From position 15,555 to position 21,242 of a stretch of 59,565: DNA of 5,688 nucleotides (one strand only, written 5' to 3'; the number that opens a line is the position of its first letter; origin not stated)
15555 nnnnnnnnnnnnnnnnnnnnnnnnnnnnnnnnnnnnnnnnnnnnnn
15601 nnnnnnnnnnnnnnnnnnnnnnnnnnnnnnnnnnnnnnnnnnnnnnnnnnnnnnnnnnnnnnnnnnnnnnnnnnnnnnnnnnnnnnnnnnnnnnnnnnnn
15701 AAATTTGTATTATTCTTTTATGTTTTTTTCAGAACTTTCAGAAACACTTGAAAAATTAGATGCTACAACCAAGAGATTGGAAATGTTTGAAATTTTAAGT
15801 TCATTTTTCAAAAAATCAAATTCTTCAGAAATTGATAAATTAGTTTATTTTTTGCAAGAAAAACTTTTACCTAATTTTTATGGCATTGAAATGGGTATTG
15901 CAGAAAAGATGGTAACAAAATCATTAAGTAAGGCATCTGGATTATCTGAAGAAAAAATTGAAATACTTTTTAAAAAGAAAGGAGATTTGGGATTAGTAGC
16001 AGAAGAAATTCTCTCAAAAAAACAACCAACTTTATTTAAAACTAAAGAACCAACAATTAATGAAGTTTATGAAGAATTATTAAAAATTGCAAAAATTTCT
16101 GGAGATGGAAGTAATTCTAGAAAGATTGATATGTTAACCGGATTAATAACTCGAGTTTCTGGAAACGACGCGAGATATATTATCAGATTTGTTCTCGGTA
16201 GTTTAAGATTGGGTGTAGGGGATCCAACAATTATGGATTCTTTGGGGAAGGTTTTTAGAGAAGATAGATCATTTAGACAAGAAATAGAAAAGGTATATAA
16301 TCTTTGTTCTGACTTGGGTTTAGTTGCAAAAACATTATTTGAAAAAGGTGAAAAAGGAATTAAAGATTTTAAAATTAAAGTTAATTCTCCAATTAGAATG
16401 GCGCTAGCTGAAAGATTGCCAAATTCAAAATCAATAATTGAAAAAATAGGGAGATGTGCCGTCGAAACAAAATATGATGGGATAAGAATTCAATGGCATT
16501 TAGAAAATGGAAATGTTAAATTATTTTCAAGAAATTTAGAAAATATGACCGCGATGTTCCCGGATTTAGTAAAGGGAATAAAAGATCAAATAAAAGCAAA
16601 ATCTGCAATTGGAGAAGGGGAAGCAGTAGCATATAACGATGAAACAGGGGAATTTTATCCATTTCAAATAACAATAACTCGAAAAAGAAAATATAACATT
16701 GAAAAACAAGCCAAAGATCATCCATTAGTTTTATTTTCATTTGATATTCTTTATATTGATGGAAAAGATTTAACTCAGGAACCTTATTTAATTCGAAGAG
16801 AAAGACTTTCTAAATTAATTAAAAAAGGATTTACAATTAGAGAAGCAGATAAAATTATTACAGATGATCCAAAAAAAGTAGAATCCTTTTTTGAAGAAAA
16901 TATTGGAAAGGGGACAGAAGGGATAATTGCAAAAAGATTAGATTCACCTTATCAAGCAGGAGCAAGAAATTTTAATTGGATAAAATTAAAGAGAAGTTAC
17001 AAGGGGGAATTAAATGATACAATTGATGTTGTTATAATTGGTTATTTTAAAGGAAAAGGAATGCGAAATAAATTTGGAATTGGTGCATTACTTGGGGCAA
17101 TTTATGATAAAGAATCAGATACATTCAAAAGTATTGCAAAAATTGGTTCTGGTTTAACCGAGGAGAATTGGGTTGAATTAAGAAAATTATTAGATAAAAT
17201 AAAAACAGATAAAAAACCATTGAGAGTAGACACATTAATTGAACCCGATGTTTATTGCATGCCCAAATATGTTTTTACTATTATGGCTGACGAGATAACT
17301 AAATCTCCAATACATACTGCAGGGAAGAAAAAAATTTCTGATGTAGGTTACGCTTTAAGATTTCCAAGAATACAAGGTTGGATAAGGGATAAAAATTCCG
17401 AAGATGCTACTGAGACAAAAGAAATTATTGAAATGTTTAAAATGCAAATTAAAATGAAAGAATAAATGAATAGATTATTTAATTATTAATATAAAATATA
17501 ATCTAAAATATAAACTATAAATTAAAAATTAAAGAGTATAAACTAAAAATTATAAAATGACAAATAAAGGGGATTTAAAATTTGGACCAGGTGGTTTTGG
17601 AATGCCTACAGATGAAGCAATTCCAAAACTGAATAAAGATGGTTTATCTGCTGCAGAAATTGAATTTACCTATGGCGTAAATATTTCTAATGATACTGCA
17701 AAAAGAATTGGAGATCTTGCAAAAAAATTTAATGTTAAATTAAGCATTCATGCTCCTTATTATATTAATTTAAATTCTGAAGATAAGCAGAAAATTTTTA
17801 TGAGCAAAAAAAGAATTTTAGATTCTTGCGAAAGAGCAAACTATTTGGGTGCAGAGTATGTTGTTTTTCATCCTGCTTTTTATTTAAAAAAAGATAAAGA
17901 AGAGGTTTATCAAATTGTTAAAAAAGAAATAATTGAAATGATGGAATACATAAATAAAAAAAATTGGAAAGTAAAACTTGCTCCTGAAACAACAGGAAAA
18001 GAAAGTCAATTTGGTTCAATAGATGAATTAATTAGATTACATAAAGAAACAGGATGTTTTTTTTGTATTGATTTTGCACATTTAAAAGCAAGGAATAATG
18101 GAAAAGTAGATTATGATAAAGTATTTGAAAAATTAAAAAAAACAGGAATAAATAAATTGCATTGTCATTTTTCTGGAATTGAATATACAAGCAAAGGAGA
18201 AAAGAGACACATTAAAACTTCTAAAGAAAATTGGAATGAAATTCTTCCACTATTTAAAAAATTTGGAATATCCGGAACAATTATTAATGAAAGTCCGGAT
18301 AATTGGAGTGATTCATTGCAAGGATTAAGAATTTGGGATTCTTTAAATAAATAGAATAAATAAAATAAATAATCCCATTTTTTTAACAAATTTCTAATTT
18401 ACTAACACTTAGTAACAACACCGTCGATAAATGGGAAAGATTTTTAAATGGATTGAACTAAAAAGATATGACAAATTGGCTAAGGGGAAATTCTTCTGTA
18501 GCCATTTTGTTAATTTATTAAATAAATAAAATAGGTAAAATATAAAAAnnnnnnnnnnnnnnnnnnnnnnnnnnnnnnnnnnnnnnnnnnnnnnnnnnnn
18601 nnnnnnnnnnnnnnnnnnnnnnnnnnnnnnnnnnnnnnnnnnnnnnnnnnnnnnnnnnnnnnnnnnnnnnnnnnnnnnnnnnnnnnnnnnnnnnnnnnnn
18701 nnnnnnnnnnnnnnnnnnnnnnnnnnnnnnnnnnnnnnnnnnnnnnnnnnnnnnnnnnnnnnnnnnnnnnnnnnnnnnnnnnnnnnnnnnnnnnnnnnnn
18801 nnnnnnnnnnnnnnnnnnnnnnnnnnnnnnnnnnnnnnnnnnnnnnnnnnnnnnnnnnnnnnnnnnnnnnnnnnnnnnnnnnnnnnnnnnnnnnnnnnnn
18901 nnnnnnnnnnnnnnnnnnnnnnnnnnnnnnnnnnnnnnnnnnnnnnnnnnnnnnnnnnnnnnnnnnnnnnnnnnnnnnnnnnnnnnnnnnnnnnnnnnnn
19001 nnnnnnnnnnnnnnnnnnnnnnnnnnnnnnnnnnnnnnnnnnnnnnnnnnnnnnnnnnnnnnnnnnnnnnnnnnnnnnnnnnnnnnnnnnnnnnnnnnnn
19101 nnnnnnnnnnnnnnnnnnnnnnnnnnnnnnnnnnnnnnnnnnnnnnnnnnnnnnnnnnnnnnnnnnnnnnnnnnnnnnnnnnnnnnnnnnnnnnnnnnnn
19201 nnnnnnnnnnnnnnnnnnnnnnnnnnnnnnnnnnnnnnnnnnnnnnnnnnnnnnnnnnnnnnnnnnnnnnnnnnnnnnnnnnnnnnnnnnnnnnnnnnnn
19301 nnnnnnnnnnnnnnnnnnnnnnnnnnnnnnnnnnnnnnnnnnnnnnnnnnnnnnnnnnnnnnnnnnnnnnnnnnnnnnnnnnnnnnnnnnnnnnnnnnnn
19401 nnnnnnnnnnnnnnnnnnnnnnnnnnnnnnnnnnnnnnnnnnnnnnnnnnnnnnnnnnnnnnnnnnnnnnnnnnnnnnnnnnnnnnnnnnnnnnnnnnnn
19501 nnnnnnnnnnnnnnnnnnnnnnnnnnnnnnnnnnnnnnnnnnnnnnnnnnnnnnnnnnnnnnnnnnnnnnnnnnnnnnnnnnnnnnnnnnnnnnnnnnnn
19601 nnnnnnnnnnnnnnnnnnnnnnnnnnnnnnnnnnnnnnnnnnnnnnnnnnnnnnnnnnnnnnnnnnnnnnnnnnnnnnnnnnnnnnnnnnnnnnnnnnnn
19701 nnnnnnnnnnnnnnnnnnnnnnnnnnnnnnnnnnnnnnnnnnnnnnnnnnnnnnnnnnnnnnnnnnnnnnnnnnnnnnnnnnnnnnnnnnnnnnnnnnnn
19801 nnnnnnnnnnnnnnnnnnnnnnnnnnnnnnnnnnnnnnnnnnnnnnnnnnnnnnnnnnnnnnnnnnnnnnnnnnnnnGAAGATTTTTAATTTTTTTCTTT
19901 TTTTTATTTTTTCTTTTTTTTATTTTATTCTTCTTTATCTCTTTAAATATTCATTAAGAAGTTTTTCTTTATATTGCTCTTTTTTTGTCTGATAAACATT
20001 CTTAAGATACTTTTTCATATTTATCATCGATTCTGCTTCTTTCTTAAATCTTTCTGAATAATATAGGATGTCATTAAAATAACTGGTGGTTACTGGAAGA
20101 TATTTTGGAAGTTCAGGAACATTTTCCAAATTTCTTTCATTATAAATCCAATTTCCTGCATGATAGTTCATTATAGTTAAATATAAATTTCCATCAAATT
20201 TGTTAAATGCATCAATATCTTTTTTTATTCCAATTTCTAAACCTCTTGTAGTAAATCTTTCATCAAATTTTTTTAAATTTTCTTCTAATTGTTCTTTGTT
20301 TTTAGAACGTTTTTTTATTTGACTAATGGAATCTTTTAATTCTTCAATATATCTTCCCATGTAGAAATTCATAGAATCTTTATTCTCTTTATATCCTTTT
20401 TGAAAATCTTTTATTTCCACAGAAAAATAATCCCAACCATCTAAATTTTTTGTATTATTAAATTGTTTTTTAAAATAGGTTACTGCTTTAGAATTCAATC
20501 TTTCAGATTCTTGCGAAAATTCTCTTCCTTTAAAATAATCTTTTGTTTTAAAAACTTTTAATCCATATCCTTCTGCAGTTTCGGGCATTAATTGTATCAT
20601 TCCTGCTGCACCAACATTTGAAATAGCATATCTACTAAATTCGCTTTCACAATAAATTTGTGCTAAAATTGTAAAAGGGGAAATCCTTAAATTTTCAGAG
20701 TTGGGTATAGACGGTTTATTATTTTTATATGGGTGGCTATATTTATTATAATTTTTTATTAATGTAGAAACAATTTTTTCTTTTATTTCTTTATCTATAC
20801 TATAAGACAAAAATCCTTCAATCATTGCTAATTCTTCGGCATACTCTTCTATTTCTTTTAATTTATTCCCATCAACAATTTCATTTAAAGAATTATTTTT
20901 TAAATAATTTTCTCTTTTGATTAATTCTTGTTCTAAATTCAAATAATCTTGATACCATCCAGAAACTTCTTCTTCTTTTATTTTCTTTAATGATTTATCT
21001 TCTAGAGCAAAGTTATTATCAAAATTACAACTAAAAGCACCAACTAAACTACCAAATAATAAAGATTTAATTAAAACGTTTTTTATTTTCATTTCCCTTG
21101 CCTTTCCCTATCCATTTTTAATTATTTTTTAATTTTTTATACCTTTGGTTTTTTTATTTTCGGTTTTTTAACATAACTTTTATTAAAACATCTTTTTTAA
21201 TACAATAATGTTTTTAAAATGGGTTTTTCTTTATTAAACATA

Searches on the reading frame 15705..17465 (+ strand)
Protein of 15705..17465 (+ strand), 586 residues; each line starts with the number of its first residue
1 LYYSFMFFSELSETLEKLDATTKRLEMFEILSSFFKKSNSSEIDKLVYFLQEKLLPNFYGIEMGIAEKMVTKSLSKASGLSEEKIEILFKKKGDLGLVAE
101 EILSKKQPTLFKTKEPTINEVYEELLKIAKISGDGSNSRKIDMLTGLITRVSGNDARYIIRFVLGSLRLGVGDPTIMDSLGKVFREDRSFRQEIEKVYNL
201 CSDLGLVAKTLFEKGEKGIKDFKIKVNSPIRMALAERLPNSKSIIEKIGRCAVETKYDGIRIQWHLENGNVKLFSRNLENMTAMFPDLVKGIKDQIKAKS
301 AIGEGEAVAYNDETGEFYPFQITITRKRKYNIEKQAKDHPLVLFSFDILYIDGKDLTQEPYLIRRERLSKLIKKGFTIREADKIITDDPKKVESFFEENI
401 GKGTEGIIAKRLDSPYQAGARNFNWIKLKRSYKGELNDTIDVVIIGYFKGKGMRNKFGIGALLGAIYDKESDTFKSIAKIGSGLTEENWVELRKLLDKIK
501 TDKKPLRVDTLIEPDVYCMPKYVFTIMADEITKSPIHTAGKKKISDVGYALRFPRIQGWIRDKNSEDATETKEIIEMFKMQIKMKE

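Call 31: search_protein_families(library=pfam, proteins=[window:15705-17465:+], max_evalue=0.0001)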
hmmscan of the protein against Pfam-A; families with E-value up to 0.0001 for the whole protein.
window:15705-17465:+ (586 aa): 3 families
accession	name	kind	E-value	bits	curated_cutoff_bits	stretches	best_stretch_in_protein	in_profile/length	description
PF01068.26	DNA_ligase_A_M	-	1.5e-53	182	26.2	1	234-429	3-204/204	ATP dependent DNA ligase domain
PF04675.19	DNA_ligase_A_N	-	1.8e-46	158.9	24.6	1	8-180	2-173/174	DNA ligase N terminus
PF04679.21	DNA_ligase_A_C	-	7.7e-15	55.5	27.5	1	458-563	4-94/94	ATP dependent DNA ligase C terminal region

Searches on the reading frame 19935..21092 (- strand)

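Call 31: search_protein_families(library=pfam, proteins=[window:19935-21092:-], max_evalue=0.0001)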
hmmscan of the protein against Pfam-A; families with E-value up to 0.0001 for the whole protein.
window:19935-21092:- (385 aa): 1 family
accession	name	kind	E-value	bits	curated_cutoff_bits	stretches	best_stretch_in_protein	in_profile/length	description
PF01464.25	SLT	-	1.3e-10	41.3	21.3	1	132-185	7-60/117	Transglycosylase SLT domain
